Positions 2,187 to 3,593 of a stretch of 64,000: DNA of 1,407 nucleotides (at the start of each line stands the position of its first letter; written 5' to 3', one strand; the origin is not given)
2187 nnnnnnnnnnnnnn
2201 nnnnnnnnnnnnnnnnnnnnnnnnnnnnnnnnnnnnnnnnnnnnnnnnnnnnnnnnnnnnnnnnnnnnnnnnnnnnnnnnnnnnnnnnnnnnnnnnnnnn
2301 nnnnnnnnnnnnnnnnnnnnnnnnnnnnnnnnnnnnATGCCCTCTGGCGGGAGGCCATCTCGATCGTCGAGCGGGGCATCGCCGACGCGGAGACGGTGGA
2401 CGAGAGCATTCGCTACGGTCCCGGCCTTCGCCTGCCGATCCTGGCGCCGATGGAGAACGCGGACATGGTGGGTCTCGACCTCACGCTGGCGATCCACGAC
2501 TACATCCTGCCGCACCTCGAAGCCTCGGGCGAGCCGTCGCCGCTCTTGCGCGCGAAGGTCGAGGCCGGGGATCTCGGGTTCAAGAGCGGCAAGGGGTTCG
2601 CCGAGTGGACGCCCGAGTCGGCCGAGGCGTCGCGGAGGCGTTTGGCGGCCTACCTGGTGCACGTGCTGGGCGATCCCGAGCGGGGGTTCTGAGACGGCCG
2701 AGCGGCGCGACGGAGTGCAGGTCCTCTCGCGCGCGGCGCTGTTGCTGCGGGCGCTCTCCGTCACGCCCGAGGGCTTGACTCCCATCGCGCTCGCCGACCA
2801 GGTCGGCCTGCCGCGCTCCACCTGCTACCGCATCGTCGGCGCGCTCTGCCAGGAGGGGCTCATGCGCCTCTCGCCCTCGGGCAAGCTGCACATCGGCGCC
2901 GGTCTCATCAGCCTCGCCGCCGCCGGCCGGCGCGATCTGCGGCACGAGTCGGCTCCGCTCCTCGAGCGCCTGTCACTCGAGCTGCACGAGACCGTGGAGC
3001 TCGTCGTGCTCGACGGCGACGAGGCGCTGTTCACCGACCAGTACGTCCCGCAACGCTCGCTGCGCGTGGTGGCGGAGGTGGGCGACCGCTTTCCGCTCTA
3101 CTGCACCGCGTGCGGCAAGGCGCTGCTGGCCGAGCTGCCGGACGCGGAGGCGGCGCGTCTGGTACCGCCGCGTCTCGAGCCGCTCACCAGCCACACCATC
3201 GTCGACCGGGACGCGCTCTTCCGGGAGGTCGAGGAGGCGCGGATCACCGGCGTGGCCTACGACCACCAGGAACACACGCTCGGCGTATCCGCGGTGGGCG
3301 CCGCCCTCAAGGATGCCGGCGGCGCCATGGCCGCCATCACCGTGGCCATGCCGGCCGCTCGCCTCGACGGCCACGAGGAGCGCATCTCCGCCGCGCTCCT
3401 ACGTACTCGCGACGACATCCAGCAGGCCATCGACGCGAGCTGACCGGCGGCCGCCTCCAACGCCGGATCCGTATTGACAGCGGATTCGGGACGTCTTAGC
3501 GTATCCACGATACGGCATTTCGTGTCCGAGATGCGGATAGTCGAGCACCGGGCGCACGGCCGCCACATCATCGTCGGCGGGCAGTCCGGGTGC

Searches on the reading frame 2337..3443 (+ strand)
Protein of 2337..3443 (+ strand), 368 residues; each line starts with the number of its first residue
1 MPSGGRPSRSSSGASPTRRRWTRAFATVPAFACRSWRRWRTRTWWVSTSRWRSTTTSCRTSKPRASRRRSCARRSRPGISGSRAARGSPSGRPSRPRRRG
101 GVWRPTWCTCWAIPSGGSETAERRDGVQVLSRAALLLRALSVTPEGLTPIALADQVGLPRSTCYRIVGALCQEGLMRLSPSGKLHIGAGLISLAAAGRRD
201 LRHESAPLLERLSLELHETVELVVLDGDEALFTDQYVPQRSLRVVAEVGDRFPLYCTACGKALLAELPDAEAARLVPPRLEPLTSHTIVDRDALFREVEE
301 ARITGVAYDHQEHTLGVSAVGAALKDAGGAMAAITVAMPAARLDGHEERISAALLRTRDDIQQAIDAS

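Call 32: search_protein_families(library=pfam, proteins=[window:2337-3443:+], max_evalue=0.00001)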
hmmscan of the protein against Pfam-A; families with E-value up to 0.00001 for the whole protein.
window:2337-3443:+ (368 aa): 2 families
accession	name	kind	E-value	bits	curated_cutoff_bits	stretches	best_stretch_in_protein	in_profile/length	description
PF01614.24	IclR_C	-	3.2e-43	147.7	24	1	195-361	3-172/174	Bacterial transcriptional regulator IclR C-terminal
PF09339.16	HTH_IclR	-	1e-08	35.2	22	1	130-175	2-47/52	IclR helix-turn-helix domain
